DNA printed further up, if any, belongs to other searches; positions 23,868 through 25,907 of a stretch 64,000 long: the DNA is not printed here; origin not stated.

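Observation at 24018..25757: Circularly permuted family-5 substrate-binding lipoprotein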

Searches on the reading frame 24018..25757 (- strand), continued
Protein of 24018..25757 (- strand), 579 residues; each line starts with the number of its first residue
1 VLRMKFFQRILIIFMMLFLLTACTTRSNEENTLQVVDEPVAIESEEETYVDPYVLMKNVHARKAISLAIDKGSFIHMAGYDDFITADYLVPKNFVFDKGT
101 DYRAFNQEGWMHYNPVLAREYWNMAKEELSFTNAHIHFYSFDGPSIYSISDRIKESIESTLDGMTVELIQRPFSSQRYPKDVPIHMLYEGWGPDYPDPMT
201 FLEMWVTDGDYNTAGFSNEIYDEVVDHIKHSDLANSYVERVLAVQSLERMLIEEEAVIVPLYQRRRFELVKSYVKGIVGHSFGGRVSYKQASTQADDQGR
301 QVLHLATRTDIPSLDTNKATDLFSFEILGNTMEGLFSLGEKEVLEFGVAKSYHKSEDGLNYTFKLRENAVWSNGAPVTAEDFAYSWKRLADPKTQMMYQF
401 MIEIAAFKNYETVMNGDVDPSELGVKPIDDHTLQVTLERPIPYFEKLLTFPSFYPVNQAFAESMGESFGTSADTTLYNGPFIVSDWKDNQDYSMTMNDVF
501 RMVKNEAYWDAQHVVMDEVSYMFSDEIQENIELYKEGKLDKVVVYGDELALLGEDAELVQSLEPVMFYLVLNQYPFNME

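Call 29: find_related_loci(query=A1, collection=genome_contigs, flank=8000)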
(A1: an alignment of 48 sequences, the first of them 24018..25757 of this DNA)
Query A1 (579 aa) in genome_contigs; peptide patterns used: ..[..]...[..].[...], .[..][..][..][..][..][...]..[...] (x = any residue, [..] = any of these).
600 stretches matched a pattern (row limit reached: there are more); 562 encode a relative of the query (tblastn E <= 1e-3); the best 80 are kept; 80 distinct loci.
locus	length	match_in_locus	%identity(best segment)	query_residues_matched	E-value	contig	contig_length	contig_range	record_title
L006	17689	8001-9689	35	3-572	7e-122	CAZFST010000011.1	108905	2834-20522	MAG TPA_asm: uncultured Fusibacter sp. isolate SRP302447_co2_668 genome assembly, contig: NODE_608_length_108905_cov_23.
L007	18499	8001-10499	35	54-573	3e-103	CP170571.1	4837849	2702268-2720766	Bacillus toyonensis strain GXUN31-2 chromosome, complete genome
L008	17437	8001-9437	37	51-542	1e-93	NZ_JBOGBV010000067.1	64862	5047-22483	MAG: Paraclostridium sp. isolate WFFMC_MAG_413 k139_569535_flag=0_multi=113.1772_len=64862, whole genome shotgun sequenc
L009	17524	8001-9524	35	52-572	1e-92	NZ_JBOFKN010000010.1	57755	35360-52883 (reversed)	MAG: Paraclostridium sp. isolate WFFMC_MAG_365 k139_16334_flag=1_multi=10.9970_len=57755, whole genome shotgun sequence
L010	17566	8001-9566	41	56-573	1e-68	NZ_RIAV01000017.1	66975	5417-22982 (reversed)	Ectobacillus antri strain SYSU K30001 Scaffold17, whole genome shotgun sequence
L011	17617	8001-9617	41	56-573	4e-67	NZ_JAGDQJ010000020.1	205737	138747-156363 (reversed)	Bacillus arachidis strain SY8 contig20, whole genome shotgun sequence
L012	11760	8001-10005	40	56-573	1e-66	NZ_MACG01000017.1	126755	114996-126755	Bacillus tropicus strain N24 contig24, whole genome shotgun sequence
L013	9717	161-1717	44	56-573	5e-66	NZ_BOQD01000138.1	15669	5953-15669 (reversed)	Bacillus hominis strain BML-BC059 BML-BC059_contig_138, whole genome shotgun sequence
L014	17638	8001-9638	38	56-573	6e-65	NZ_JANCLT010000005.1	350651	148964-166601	Ectobacillus ponti strain SYSU M60031 NODE_5_length_350651_cov_146.153411, whole genome shotgun sequence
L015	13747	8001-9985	43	56-573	6e-65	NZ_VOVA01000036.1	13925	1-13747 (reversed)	Bacillus cereus strain ACH27 36, whole genome shotgun sequence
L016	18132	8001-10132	42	55-573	6e-65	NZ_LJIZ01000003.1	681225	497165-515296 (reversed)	Bacillus sp. FJAT-25509 scaffold1, whole genome shotgun sequence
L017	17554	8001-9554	43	56-573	5e-65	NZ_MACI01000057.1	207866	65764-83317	Bacillus luti strain TD41 contig60, whole genome shotgun sequence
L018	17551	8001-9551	42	54-573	2e-64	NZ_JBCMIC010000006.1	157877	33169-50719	Bacillus rhizoplanae strain BD-637 BD_637_contig_0000006, whole genome shotgun sequence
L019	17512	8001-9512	40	56-573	2e-63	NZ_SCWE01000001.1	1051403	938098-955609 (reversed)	Macrococcus hajekii strain CCM4809 NODE_1_length_1051403_cov_29.1781, whole genome shotgun sequence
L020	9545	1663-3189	40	56-572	2e-61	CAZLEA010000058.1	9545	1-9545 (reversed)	MAG TPA_asm: uncultured Oscillospiraceae bacterium isolate SRP274231_co1_49 genome assembly, contig: NODE_7588_length_95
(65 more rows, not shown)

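Call 30: predict_structure(alignment_id=A1)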
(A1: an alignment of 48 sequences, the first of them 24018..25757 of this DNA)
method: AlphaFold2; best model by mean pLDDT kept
length: 579 residues; sequences in the alignment: 48
mean_pLDDT: 88.7   pTM: 0.84
mean pLDDT of the five models: 88.7, 88.6, 87.9, 87.6, 87.4
residues with pLDDT >= 90: 411; 70-90: 102; 50-70: 33; < 50: 33
segments of 3 or more residues with pLDDT < 50: 1-5, 22-43, 491-494
pLDDT, mean of each block of 10 residues (from residue 1): 52 63 40 37 69 97 98 72 89 86 91 97 98 96 87 97 96 74 90 92 93 93 94 87 96 98 93 96 91 95 92 92 94 95 94 96 98 98 98 92 97 97 98 97 94 98 96 96 82 58 97 97 89 95 85 87 94 77
secondary structure, 60 per line:
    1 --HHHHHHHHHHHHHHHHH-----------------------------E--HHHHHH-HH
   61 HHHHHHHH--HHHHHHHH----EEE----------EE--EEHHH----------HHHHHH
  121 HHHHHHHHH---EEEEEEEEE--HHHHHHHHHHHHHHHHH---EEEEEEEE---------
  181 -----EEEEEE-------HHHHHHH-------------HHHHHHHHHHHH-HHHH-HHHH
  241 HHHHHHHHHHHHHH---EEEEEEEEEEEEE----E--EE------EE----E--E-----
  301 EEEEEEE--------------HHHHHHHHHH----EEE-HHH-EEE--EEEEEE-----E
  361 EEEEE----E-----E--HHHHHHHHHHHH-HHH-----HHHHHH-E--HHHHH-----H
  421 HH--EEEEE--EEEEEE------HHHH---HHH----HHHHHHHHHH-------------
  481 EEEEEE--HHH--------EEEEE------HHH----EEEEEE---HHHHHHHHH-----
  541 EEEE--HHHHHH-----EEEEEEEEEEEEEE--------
elements in order: H3-19 H52-57 H59-68 H71-78 E83-85 H115-129 E133-141 H144-160 E164-171 E186-191 H199-205 H219-230 H232-235 H237-254 E258-270 E301-307 H322-331 E336-338 E344-346 E349-354 E360-365 H379-390 H400-405 H410-414 E425-429 E432-437 H444-447 H458-467 E481-486 E500-504 E518-523 H527-535 E541-544 H547-552 E558-571

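Call 33: fold_search(model_id=the predicted structure, library=pdb)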
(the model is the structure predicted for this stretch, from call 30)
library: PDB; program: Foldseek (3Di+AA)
matches with E <= 10: 915; with E <= 0.001: 169
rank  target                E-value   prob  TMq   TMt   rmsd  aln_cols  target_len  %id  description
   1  6npo_A                2.5e-27  1.00  0.39  0.43   1.6       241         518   44  Crystal structure of oligopeptide ABC transporter from Bacillus anthracis str. Ames (substrate-binding domain) (released 2019-02-06)
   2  5kzt_A                1.2e-26  1.00  0.39  0.44   1.6       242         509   37  Listeria monocytogenes OppA bound to peptide (released 2016-08-10)
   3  5kzt_B                2.3e-26  1.00  0.42  0.47   1.6       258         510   36  Listeria monocytogenes OppA bound to peptide (released 2016-08-10)
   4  4toz_A                4.3e-24  1.00  0.40  0.45   2.9       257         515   31  MppA Periplasmic Murein Tripeptide Binding Protein, Unliganded Open Form (released 2015-06-10)
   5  8are_A                5.8e-24  1.00  0.41  0.46   2.3       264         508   30  Crystal structure of the peptide binding protein, OppA, from Bacillus subtilis in complex with a PhrE-derived pentapep (released 2023-02-22)
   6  2z23_A                8.2e-24  1.00  0.41  0.46   2.4       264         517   32  Crystal structure of Y.pestis oligo peptide binding protein OppA with tri-lysine ligand (released 2007-10-30)
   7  1ola_A                1.3e-23  1.00  0.39  0.44   2.3       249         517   32  THE STRUCTURAL BASIS OF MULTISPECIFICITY IN THE OLIGOPEPTIDE-BINDING PROTEIN OPPA (released 1994-07-31)
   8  6dtg_A                1.5e-23  1.00  0.41  0.45   2.6       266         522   27  Crystal structure of Haemophilus influenzae OppA complex with YLGANGRGGGS (released 2018-11-28)
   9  3zs6_A                2.0e-23  1.00  0.38  0.43   2.2       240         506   31  The Structural characterization of Burkholderia pseudomallei OppA. (released 2012-07-04)
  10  8arn_A                2.1e-23  1.00  0.39  0.44   1.8       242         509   31  Crystal structure of the peptide binding protein, OppA, from Bacillus subtilis in complex with an endogenous tetrapept (released 2023-02-22)
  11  1b52_A                3.2e-23  1.00  0.39  0.44   2.0       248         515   33  OLIGO-PEPTIDE BINDING PROTEIN (OPPA) COMPLEXED WITH KTK (released 1999-01-20)
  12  6dth_A                4.6e-23  1.00  0.41  0.46   2.6       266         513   27  Crystal structure of Haemophilus influenzae OppA complex with RPPGFSPFR (released 2018-11-28)
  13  4toz_B                4.6e-23  1.00  0.41  0.46   2.9       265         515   30  MppA Periplasmic Murein Tripeptide Binding Protein, Unliganded Open Form (released 2015-06-10)
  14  9a37_MODEL_1_A        8.4e-23  1.00  0.38  0.40   2.5       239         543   33  Model of E. coli OppA by in-cell photo-crosslinking MS and deep learning (released 2023-02-24)
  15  8azb                  8.9e-23  1.00  0.38  0.44   1.6       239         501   33  Crystal Structure of the peptide binding protein DppE from Bacillus subtilis in the unliganded state (released 2023-02-22)
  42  3o6p                  4.0e-13  1.00  0.33  0.79   2.9       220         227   28  Crystal structure of peptide ABC transporter, peptide-binding protein (released 2010-09-22)
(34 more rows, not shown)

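Call 40: search_protein_representatives(protein=window:24018-25757:-)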
Query: 579 residues. Proteins with E-value up to 0.001 (for the whole library): 18217; up to 1e-10: 8223; up to 1e-30: 1315. The best 150 are listed.
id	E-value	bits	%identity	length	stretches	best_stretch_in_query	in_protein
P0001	0.0e+00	1319.2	100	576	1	4-579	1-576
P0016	3.6e-138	478.3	42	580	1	4-572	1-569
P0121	2.4e-119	416.2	29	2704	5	141-541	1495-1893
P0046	7.0e-118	411.4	42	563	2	298-573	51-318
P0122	3.0e-117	409.3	39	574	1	5-572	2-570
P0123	4.6e-116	405.4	36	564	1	6-572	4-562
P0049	1.0e-115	404.2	41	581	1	46-549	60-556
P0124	6.5e-110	385.1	37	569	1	8-545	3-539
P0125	5.5e-108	378.7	38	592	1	54-572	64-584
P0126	7.7e-104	365.0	35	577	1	11-572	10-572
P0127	6.2e-103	362.0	36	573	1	5-572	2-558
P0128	1.1e-101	357.9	38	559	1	45-576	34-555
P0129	2.4e-100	353.5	39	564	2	299-573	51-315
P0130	2.7e-99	350.0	35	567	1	8-572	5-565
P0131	3.1e-98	346.5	37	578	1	44-573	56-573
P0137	9.5e-88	311.9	40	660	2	59-409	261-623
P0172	9.6e-74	265.7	33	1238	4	305-542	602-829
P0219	1.5e-65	238.6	39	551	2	183-572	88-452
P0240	1.6e-63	231.9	28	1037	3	57-542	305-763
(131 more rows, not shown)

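Call 43: find_encoding_contigs(protein=P0019, flank=8000, max_places=1)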
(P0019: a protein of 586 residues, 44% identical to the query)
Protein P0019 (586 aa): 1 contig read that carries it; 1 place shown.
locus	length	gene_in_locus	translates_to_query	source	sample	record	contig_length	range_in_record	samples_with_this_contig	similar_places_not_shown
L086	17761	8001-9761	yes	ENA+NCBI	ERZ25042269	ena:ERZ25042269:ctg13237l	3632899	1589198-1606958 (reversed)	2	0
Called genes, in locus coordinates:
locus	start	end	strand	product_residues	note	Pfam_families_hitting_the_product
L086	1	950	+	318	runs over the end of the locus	PF01565:FAD_binding_4, PF02873:MurB_C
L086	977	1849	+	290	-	PF03668:RapZ-like_N, PF22740:PapZ_C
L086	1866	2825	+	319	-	PF01933:CofD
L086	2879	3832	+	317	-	PF10298:WhiA_N, PF14527:LAGLIDADG_WhiA, PF02650:HTH_WhiA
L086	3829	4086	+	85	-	PF00381:PTS-HPr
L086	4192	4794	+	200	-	PF01725:Ham1p_like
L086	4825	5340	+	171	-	PF00149:Metallophos, PF12850:Metallophos_2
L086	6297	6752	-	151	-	PF01928:CYTH (weak)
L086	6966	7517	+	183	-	PF01965:DJ-1_PfpI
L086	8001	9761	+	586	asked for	PF00496:SBP_bac_5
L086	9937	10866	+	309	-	PF19300:BPD_transp_1_N, PF00528:BPD_transp_1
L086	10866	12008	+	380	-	PF12911:OppC_N, PF00528:BPD_transp_1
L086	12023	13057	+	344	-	PF00005:ABC_tran, PF02463:SMC_N (weak), PF13304:AAA_21, PF08352:oligo_HPY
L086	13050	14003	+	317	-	PF00005:ABC_tran, PF08352:oligo_HPY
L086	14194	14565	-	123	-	PF13038:DUF3899 (weak)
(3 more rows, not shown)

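Call 44: find_encoding_contigs(protein=P0032, flank=8000, max_places=1)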
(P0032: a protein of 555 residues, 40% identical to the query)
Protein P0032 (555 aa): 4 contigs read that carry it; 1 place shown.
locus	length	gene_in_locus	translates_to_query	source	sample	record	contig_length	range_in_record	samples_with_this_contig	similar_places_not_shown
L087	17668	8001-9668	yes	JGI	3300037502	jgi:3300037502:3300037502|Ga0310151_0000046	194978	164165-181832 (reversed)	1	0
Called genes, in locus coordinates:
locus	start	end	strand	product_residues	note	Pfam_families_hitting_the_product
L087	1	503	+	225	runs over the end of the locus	PF00072:Response_reg, PF04703:FaeA (weak), PF08279:HTH_11 (weak), PF20714:HTH_64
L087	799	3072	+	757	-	PF07833:Cu_amine_oxidN1, PF11741:AMIN, PF01520:Amidase_3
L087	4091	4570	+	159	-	PF10646:Germane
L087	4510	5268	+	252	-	PF01138:RNase_PH, PF03725:RNase_PH_C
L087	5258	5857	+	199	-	PF01725:Ham1p_like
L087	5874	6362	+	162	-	PF00149:Metallophos (faint), PF12850:Metallophos_2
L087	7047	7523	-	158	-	PF01928:CYTH (weak)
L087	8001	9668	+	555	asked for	PF00496:SBP_bac_5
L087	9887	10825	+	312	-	PF19300:BPD_transp_1_N, PF00528:BPD_transp_1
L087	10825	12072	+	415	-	PF12911:OppC_N, PF00528:BPD_transp_1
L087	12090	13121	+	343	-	PF00005:ABC_tran, PF02463:SMC_N (weak), PF13304:AAA_21, PF08352:oligo_HPY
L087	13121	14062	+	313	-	PF00005:ABC_tran, PF02463:SMC_N (weak), PF08352:oligo_HPY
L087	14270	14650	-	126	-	PF13038:DUF3899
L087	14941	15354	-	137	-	-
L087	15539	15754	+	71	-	PF00269:SASP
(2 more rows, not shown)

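Call 45: find_encoding_contigs(protein=P0051, flank=8000, max_places=1)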
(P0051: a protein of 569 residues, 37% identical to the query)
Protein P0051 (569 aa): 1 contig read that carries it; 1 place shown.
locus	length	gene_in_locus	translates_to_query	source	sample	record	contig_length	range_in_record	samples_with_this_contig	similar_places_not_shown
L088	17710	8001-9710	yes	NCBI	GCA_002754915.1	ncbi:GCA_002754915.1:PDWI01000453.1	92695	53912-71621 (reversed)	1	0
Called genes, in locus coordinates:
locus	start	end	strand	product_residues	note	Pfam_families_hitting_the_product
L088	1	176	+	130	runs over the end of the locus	PF13581:HATPase_c_2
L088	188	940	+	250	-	PF04542:Sigma70_r2, PF04539:Sigma70_r3 (faint), PF04545:Sigma70_r4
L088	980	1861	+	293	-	PF00781:DAGK_cat, PF19279:YegS_C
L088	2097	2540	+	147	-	-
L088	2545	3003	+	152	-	-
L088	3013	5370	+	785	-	-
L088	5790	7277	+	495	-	-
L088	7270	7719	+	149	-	PF00383:dCMP_cyt_deam_1, PF14437:MafB19-deam, PF14439:Bd3614-deam (weak)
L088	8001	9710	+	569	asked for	PF00496:SBP_bac_5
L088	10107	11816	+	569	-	PF00496:SBP_bac_5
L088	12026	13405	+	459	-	PF00282:Pyridoxal_deC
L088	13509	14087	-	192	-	PF12822:ECF_trnsprt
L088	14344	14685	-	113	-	PF14018:DUF4234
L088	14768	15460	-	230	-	PF03167:UDG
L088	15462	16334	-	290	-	PF00483:NTP_transferase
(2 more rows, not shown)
